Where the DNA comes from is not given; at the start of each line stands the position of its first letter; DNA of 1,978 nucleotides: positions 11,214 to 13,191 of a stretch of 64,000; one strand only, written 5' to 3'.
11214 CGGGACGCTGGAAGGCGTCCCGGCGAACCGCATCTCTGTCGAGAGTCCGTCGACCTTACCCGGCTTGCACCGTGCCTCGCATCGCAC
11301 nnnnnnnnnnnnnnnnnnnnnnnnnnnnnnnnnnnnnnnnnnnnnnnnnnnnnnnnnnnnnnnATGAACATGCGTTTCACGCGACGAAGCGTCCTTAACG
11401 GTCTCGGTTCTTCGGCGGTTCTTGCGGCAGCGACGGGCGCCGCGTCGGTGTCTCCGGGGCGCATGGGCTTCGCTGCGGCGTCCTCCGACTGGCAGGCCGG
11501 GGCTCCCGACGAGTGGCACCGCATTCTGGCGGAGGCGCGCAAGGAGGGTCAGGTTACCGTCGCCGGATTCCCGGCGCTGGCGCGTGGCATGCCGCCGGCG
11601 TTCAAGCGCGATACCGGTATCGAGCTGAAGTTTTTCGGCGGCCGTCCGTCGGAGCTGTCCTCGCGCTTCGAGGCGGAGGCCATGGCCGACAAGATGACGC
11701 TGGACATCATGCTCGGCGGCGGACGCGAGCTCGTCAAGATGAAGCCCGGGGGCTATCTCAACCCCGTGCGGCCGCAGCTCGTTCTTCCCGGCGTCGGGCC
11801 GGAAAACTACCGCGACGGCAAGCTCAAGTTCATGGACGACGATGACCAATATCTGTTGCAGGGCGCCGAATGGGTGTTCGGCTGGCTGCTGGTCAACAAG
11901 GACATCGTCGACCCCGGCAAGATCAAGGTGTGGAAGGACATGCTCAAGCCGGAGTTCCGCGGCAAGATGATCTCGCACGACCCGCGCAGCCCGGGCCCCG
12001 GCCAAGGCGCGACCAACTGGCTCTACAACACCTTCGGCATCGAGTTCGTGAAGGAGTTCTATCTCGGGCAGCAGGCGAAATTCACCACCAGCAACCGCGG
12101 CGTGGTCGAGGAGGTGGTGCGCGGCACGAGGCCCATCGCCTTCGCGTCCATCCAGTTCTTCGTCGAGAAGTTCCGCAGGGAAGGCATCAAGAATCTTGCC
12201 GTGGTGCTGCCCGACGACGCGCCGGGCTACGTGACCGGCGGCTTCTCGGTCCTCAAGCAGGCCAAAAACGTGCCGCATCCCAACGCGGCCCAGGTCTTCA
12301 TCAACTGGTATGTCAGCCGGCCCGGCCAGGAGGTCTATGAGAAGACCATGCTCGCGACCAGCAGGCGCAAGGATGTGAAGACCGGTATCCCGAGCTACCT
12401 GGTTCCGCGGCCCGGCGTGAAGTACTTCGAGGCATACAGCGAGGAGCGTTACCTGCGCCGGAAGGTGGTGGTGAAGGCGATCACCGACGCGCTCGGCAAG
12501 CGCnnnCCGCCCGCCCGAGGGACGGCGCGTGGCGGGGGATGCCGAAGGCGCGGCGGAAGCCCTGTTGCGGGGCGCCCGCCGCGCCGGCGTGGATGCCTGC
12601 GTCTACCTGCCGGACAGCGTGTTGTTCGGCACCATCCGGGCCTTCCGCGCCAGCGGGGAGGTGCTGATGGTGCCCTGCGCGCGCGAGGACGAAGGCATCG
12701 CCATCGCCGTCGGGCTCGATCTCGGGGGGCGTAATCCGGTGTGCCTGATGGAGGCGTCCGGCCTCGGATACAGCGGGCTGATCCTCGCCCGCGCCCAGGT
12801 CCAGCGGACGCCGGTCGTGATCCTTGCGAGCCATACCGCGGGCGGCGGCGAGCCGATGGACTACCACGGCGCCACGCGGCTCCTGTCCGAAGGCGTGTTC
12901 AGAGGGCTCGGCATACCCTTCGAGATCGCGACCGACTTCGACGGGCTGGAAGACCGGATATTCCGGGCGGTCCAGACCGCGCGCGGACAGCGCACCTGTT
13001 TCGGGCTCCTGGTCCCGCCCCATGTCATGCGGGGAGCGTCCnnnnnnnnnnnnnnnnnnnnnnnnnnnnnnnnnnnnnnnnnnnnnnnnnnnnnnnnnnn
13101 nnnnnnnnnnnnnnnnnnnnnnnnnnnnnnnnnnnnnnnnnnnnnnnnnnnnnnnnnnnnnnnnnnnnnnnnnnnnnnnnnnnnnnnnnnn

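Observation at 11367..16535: ABC importer operon with an embedded split TPP-dependent decarboxylase (ComD/ComE-like) between the SBP and permease genes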

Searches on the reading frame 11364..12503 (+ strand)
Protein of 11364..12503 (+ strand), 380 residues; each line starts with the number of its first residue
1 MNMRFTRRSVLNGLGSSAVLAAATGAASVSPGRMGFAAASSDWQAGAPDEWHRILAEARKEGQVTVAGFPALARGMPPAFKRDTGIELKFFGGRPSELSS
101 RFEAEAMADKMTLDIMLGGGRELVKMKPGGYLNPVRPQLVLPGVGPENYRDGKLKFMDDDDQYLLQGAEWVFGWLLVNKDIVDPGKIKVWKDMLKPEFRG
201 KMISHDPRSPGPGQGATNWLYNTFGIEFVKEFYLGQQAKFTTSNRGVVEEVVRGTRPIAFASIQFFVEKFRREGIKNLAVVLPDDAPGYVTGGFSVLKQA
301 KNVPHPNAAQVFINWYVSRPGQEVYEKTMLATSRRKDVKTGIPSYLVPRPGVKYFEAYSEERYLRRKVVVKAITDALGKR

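Call 5: search_protein_families(library=ncbifam, proteins=[window:11367-12503:+], max_evalue=0.001)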
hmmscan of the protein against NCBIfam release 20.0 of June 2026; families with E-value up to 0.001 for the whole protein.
window:11367-12503:+ (379 aa): 2 families
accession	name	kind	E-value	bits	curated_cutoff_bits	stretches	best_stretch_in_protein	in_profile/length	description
TIGR03261.1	phnS2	equivalog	5.7e-10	38.8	392.75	1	140-336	94-291/334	putative 2-aminoethylphosphonate ABC transporter substrate-binding protein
NF011620.1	PRK15046.1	equivalog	9.7e-06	24.6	310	1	175-339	129-296/334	2-aminoethylphosphonate ABC transporter substrate-binding protein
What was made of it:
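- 11364..12506 (+): Periplasmic solute-binding protein with a Tat-type signal (cluster D, Fbp/Thi/AEP-like fold). PhnS2 38.8 bits against a cut-off of 393 (call 5).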

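Call 6: search_protein_families(library=pfam, proteins=[window:11367-12503:+], max_evalue=0.001)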
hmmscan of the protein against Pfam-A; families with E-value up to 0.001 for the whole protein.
window:11367-12503:+ (379 aa): 4 families
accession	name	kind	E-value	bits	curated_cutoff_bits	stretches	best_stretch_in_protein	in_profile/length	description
PF13416.11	SBP_bac_8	-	6.7e-10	39.7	27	1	78-326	5-255/279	Bacterial extracellular solute-binding protein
PF13343.11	SBP_bac_6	-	1.3e-08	35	24.6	1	147-342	44-229/245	Bacterial extracellular solute-binding protein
PF01547.30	SBP_bac_1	-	5.9e-06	26.9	26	1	75-322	14-307/307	Bacterial extracellular solute-binding protein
PF13531.11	SBP_bac_11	-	3.2e-05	24.3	25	1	182-326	89-223/227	Bacterial extracellular solute-binding protein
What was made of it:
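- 11364..12506 (+): Pfam SBP_bac_8/6/1/11 (call 6).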

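Call 16: search_solved_structures(query=window:11367-12503:+, max_evalue=0.01)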
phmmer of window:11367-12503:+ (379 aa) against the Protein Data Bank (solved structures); distinct sequences matched with E-value up to 0.01: 13.
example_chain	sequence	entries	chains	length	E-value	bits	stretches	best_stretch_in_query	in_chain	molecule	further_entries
8x1a_B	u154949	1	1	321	3.8e-09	39.2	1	187-326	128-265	Iron(III) ABC transporter, periplasmic iron-compound-binding protein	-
7f6p_A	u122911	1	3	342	6.9e-09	38.4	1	49-338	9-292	Iron ABC transporter, periplasmic iron-binding protein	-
7f6t_A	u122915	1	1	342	7.4e-09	38.3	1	51-338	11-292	Iron ABC transporter, periplasmic iron-binding protein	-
7f6n_A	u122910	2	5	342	1.2e-08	37.6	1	50-338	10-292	Iron ABC transporter, periplasmic iron-binding protein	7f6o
7f6e_A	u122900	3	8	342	1.6e-08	37.2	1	51-338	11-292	Iron ABC transporter, periplasmic iron-binding protein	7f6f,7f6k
7f6q_A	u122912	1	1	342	1.6e-08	37.2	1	51-338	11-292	Iron ABC transporter, periplasmic iron-binding protein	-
7f6r_A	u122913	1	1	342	1.6e-08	37.2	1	51-338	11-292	Iron ABC transporter, periplasmic iron-binding protein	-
7f6s_A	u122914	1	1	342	2.2e-08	36.7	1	51-338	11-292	Iron ABC transporter, periplasmic iron-binding protein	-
7f6u_A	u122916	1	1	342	2.9e-08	36.3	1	51-338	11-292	Iron ABC transporter, periplasmic iron-binding protein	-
4r72_A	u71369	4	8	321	1.5e-07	34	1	187-326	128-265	ABC-type Fe3+ transport system, periplasmic component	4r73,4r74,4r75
6wce_A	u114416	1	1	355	3.9e-07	32.6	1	187-323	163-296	Pyridoxal-5-phosphate binding protein A (P5PA)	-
6lkg_A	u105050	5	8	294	0.00036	22.9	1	174-338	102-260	ABC transporter, solute-binding protein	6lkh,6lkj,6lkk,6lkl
6lki_A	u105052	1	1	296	0.00036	22.8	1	174-338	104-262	ABC transporter, solute-binding protein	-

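Call 62: search_solved_structures(query=window:11364-12503:+, max_evalue=0.000001, show_alignments=4)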
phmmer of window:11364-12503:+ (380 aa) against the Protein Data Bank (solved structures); distinct sequences matched with E-value up to 0.000001: 11.
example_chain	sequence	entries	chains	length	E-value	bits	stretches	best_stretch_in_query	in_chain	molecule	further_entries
8x1a_B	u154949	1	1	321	3.8e-09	39.2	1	188-327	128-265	Iron(III) ABC transporter, periplasmic iron-compound-binding protein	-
7f6p_A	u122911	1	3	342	6.9e-09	38.4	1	50-339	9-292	Iron ABC transporter, periplasmic iron-binding protein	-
7f6t_A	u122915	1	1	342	7.5e-09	38.2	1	52-339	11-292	Iron ABC transporter, periplasmic iron-binding protein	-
7f6n_A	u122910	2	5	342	1.2e-08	37.6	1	51-339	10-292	Iron ABC transporter, periplasmic iron-binding protein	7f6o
7f6e_A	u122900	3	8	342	1.6e-08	37.2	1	52-339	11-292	Iron ABC transporter, periplasmic iron-binding protein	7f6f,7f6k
7f6q_A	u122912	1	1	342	1.6e-08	37.2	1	52-339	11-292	Iron ABC transporter, periplasmic iron-binding protein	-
7f6r_A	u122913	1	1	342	1.6e-08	37.2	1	52-339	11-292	Iron ABC transporter, periplasmic iron-binding protein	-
7f6s_A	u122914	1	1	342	2.2e-08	36.7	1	52-339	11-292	Iron ABC transporter, periplasmic iron-binding protein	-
7f6u_A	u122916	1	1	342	2.9e-08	36.3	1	52-339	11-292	Iron ABC transporter, periplasmic iron-binding protein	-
4r72_A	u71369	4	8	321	1.5e-07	34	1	188-327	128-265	ABC-type Fe3+ transport system, periplasmic component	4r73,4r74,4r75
6wce_A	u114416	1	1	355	3.9e-07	32.6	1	188-324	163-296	Pyridoxal-5-phosphate binding protein A (P5PA)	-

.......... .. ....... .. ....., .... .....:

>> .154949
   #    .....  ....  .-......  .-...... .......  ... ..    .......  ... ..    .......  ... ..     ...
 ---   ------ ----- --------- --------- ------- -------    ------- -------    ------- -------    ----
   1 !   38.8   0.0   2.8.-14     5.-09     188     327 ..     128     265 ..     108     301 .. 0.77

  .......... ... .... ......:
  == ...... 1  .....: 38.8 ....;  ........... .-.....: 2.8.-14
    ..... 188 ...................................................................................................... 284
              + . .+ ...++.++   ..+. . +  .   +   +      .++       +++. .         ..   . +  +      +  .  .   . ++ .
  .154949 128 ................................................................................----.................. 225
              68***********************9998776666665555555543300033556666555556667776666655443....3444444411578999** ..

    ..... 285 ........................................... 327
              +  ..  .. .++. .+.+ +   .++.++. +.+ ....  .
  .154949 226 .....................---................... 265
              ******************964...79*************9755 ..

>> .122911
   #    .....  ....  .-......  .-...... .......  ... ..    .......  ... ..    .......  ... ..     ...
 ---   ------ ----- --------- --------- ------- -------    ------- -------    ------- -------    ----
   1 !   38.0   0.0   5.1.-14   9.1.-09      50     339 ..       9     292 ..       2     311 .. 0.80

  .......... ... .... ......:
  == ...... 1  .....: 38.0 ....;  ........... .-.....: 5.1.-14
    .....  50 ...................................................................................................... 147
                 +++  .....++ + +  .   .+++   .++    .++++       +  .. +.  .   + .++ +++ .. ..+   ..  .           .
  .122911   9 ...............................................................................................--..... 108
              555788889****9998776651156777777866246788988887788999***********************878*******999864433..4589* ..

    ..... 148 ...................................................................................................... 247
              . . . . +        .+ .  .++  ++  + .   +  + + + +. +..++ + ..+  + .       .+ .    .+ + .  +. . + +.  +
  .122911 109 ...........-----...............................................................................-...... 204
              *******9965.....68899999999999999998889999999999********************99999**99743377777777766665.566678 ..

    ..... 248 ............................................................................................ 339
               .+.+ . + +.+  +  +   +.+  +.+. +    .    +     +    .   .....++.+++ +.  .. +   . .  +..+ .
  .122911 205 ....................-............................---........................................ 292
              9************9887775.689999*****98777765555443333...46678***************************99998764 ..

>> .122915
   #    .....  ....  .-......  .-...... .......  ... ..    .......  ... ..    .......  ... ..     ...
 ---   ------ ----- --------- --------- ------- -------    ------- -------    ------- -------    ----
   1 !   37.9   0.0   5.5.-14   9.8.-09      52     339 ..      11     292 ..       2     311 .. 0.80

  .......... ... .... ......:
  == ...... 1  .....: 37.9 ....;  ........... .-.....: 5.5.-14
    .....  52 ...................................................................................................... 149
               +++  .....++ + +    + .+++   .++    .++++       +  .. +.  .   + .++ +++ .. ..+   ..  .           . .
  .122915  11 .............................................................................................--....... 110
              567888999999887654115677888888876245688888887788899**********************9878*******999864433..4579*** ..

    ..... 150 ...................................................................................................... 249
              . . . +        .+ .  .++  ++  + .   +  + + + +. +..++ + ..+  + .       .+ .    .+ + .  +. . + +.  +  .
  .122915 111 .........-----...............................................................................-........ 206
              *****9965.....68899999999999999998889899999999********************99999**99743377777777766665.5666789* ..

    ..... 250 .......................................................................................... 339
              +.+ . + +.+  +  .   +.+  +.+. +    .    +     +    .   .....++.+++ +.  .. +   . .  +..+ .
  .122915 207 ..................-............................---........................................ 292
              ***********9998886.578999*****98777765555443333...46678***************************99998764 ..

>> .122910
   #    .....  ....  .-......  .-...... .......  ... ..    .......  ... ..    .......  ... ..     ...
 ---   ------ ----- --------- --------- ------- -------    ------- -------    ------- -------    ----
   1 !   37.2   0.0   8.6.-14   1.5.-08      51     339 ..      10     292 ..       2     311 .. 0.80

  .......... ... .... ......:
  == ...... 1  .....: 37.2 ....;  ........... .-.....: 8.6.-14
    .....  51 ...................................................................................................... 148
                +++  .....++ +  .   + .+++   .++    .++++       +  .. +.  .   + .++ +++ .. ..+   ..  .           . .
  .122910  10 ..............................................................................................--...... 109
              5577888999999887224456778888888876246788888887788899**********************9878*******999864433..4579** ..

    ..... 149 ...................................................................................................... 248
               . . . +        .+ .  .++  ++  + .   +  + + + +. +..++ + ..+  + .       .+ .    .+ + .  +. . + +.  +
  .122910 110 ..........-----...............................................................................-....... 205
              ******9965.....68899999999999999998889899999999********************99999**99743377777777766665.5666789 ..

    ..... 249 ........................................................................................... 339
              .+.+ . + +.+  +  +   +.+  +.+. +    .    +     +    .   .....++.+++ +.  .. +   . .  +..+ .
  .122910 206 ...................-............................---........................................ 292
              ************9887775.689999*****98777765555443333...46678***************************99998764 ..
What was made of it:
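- On FbpA-type ferric-iron binding protein: In the phmmer alignment to T. thermophilus Fe-binding protein 7f6p, the Tyr residues of 'YGFFGSY' align to Phe in the window SBP (call 62).
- Closest known: Fbp / ThiBPQ / PhnS2T2U2 / P5PA group of ABC importers. Different: Tyr residues of the T. thermophilus Fe-binding protein align to Phe here (call 62, weak alignment).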

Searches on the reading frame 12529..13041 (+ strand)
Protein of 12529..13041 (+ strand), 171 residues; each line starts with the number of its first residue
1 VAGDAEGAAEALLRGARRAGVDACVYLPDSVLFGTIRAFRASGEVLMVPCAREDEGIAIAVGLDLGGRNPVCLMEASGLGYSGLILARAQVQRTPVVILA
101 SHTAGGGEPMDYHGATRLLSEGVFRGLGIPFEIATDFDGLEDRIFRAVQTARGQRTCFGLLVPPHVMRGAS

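Call 5: search_protein_families(library=ncbifam, proteins=[window:12529-13041:+], max_evalue=0.001)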
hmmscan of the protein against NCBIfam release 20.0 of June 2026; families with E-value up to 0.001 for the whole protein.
window:12529-13041:+ (171 aa): 2 families
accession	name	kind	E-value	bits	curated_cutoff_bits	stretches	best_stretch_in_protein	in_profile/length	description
TIGR03845.1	sulfopyru_alph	equivalog_domain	2e-13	50.6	147.95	1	12-164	4-157/160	sulfopyruvate decarboxylase subunit alpha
TIGR03297.1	Ppyr-DeCO2ase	equivalog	8e-06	25.1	312.5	1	20-101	1-87/360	phosphonopyruvate decarboxylase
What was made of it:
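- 12529..13044 (+): ThDP enzyme Pyr-domain subunit (alpha, 171 aa, 17.9 kDa). ComD 50.6 bits against a cut-off of 148 (call 5).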

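Call 6: search_protein_families(library=pfam, proteins=[window:12529-13041:+], max_evalue=0.001)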
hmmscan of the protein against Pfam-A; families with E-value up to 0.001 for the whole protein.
window:12529-13041:+ (171 aa): 1 family
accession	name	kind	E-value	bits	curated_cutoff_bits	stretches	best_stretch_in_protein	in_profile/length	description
PF02776.23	TPP_enzyme_N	-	1.3e-08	35.1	26.8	1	8-104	3-101/119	Thiamine pyrophosphate enzyme, N-terminal TPP binding domain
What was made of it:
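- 12529..13044 (+): PF02776 (call 6).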

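Call 15: search_solved_structures(query=window:12529-13041:+, max_evalue=0.01)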
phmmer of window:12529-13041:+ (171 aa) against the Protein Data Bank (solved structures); distinct sequences matched with E-value up to 0.01: 3.
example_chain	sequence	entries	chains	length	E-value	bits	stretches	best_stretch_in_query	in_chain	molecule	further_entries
9iz3_A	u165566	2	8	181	1.9e-07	34.5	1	43-147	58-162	Putative phosphonopyruvate decarboxylase alpha subunit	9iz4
9u8q_A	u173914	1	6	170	0.00014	25.1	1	18-110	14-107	Thiamine pyrophosphate enzyme N-terminal TPP-binding domain-containing protein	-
9u8r_A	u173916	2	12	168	0.00014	25.1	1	18-110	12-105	Thiamine pyrophosphate enzyme N-terminal TPP-binding domain-containing protein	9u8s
